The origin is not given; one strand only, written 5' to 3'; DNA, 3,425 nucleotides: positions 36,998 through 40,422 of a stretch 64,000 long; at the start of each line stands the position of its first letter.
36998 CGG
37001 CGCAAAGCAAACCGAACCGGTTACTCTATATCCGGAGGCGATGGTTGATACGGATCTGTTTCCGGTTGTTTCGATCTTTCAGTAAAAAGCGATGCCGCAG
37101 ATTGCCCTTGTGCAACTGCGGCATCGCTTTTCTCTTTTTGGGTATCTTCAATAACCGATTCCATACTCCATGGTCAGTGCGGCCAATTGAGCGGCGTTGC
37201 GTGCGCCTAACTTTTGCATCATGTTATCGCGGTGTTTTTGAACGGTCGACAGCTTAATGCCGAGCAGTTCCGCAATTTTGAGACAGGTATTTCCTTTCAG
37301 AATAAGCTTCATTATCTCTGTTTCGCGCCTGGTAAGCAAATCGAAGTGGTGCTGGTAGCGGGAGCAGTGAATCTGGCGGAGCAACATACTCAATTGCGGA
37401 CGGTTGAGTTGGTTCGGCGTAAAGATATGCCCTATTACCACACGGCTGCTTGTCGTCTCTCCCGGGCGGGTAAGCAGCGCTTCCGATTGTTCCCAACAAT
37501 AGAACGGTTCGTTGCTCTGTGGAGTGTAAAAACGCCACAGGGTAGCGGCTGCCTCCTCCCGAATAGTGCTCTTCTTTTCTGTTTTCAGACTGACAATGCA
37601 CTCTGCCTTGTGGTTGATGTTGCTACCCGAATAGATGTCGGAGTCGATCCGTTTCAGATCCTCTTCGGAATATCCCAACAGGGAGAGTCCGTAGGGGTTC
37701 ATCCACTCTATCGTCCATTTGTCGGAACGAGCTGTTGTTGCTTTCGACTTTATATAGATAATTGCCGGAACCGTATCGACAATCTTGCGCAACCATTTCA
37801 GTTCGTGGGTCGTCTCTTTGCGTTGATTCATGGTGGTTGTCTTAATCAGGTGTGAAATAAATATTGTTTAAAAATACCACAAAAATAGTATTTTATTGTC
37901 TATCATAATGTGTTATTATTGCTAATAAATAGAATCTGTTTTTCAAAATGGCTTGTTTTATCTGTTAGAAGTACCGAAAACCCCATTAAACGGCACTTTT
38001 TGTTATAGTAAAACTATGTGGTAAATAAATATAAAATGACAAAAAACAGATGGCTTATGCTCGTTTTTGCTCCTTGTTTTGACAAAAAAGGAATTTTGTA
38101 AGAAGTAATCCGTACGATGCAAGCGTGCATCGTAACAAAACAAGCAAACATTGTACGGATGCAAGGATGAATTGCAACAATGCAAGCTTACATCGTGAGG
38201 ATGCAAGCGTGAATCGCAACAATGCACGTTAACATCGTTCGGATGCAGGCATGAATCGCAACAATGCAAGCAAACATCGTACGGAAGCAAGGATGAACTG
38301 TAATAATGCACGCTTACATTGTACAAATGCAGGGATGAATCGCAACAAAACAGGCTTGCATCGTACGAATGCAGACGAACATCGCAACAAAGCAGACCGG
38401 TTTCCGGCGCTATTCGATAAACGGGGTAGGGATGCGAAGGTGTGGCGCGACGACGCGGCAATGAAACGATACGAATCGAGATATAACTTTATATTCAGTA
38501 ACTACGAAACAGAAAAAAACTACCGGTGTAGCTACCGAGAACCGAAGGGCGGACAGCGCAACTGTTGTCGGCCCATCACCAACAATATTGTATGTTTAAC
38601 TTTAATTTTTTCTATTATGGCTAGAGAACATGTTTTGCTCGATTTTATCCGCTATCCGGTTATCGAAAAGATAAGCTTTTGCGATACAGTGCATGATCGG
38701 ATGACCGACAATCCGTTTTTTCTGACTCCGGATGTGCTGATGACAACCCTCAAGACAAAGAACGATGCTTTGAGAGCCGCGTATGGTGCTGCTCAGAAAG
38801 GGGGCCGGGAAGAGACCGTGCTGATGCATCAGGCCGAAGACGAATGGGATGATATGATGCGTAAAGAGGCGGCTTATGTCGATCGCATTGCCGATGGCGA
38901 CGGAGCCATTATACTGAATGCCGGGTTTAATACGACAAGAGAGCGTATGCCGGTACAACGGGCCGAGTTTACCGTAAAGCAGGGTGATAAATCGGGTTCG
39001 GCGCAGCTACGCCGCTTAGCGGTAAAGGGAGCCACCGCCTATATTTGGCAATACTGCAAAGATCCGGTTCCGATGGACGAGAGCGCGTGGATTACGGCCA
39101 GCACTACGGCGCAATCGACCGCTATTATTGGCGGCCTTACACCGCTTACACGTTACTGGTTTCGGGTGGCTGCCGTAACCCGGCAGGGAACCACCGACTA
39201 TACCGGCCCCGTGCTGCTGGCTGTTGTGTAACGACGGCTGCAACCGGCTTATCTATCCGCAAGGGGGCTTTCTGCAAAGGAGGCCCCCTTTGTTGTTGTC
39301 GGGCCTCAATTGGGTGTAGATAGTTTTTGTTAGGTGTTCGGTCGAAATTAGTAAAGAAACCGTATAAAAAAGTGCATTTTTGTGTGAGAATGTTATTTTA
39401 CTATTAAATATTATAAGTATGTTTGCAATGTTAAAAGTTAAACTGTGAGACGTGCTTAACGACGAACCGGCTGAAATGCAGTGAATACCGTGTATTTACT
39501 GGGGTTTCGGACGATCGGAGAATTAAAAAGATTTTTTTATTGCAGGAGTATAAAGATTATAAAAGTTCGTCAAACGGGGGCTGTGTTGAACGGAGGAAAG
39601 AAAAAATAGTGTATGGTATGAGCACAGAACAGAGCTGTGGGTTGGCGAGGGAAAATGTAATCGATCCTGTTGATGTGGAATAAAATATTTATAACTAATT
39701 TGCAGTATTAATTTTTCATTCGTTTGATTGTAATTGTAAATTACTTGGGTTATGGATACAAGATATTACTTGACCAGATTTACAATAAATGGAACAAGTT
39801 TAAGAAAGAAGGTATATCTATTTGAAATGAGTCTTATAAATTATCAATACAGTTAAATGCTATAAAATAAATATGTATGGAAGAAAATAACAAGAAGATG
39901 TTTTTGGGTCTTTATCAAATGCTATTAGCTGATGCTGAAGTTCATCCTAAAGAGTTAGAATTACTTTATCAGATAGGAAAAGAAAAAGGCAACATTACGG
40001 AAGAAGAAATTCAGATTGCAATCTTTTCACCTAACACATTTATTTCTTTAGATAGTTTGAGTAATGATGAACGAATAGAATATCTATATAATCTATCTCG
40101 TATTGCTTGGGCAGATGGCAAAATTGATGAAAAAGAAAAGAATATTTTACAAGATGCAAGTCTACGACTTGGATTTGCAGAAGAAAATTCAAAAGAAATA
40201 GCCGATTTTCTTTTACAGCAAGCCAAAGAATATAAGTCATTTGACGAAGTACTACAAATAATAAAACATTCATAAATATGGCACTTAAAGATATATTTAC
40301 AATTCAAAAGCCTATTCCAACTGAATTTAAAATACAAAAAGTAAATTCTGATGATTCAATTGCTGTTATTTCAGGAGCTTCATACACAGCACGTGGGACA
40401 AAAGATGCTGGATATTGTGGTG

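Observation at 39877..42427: AT-rich three-gene operon (TerB-like protein, 4-TM coiled-coil protein, vWA-like lipoprotein): candidate uncharacterised membrane stress or defence module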

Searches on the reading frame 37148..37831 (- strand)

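Call 3: search_protein_families(library=pfam, proteins=[window:37148-37831:-], max_evalue=1)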
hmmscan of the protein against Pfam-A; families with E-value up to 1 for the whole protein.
window:37148-37831:- (227 aa): 8 families
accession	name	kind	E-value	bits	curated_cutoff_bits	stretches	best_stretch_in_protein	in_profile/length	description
PF00196.25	GerE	-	2.8e-15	56.1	23.5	1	165-218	2-55/57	Bacterial regulatory proteins, luxR family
PF13384.12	HTH_23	-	9.8e-05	22.5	24.6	1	169-204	6-41/50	Homeodomain-like domain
PF13188.13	PAS_8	-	0.00039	20.7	21.8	1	14-65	3-49/65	PAS domain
PF21370.4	PAS_GdpP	-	0.023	15.5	27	1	37-92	21-79/90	Cyclic-di-AMP phosphodiesterase GdpP-like, PAS domain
PF04545.22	Sigma70_r4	-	0.12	12.4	24.1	1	165-208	4-48/50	Sigma-70, region 4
PF13518.12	HTH_28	-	0.13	12.8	25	1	172-201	4-33/52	Helix-turn-helix domain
PF08281.18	Sigma70_r4_2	-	0.13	12.4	25.7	1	184-200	30-46/54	Sigma-70, region 4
PF13426.13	PAS_9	-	0.21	12.3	27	1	40-93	12-59/103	PAS domain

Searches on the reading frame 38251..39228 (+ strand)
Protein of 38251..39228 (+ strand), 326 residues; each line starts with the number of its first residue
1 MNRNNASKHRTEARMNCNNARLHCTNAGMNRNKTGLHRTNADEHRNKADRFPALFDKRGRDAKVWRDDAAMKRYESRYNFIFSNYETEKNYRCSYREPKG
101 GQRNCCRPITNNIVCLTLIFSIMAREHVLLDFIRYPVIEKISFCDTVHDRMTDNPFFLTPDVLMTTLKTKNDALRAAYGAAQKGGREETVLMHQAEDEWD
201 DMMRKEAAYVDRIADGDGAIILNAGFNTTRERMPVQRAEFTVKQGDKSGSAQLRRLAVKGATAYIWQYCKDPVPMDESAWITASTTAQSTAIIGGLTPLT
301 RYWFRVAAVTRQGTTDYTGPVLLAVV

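Call 3: search_protein_families(library=pfam, proteins=[window:38251-39228:+], max_evalue=1)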
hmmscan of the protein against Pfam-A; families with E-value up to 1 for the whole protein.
window:38251-39228:+ (326 aa): 3 families
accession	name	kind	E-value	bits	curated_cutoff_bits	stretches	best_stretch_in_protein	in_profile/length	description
PF00041.27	fn3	-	0.0014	19.2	25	1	283-320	43-80/84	Fibronectin type III domain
PF25059.1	FN3_DSCAM-DSCAML_C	-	0.0053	17.5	39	1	275-316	30-72/89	DSCAM/DSCAML C-terminal Fn3-like domain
PF16656.11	Pur_ac_phosph_N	-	0.038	15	30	1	284-311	56-83/93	Purple acid Phosphatase, N-terminal domain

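Call 89: search_protein_families(library=phrogs, proteins=[window:38251-39228:+], max_evalue=0.01)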
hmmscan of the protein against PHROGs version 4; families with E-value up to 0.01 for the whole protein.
window:38251-39228:+ (326 aa): 1 family
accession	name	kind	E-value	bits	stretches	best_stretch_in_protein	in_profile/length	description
phrog_4971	-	tail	0.00019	21.9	1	229-323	186-277/283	major tail protein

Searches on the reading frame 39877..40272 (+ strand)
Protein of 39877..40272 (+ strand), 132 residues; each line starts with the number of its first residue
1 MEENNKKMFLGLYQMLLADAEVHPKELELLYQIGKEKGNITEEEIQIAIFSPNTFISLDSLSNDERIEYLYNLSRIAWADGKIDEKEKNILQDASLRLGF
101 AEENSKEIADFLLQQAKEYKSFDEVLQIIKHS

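Call 3: search_protein_families(library=pfam, proteins=[window:39877-40272:+], max_evalue=1)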
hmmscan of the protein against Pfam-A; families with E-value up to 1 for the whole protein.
window:39877-40272:+ (132 aa): 5 families
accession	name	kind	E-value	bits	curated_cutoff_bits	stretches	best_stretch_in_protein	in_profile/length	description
PF05099.18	TerB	-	3.4e-08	34.2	24.4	1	60-107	68-115/118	Tellurite resistance protein TerB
PF03979.19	Sigma70_r1_1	-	0.0058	17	22.5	1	25-47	5-27/81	Sigma-70 factor, region 1.1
PF04391.17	DUF533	-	0.022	14.8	29.6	1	75-112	79-116/178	Protein of unknown function (DUF533)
PF19890.4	DUF6363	-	0.044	14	26.4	0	21-42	46-67/75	Domain of unknown function (DUF6363)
PF18625.7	EspB_PE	-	0.092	13.7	29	1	98-124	49-75/77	ESX-1 secreted protein B PE domain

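Call 4: search_protein_families(library=padloc, proteins=[window:39877-40272:+], max_evalue=1)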
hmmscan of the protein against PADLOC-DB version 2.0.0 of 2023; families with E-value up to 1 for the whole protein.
window:39877-40272:+ (132 aa): 1 family
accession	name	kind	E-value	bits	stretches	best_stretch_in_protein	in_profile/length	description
PDLC05027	PDC-S48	-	0.00056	17.1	1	68-110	272-314/411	-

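Call 5: search_protein_families(library=ncbifam, proteins=[window:39877-40272:+], max_evalue=1)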
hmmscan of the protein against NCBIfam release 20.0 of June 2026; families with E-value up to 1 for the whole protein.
window:39877-40272:+ (132 aa): 1 family
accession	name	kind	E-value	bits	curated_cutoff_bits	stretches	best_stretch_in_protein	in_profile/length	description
NF006948.0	PRK09430.1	equivalog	9.6e-07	28.7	162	2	74-116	137-179/267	co-chaperone DjlA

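Call 89: search_protein_families(library=phrogs, proteins=[window:39877-40272:+], max_evalue=0.01)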
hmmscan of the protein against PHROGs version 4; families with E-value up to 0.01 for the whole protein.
window:39877-40272:+ (132 aa): 1 family
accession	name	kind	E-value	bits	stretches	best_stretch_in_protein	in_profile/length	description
phrog_632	-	moron, auxiliary metabolic gene and host takeover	0.0016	19.6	0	64-103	101-140/143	tellurite resistance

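Call 90: list_cluster_members(proteins=[P0001, P0121, window:39877-40272:+, P0002])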
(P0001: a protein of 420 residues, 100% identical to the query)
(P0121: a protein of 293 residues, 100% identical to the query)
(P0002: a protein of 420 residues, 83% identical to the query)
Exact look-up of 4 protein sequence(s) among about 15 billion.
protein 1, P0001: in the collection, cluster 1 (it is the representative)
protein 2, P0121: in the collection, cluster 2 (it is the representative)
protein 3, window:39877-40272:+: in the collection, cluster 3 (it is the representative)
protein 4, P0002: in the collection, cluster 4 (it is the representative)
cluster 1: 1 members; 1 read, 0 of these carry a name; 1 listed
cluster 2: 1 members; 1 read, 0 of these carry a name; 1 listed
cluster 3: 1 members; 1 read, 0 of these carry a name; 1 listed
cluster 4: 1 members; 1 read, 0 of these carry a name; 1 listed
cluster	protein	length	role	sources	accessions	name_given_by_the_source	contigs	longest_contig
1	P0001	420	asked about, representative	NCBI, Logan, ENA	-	-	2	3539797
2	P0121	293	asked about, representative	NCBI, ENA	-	-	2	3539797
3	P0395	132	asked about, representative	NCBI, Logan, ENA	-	-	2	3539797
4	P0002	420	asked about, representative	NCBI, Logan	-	-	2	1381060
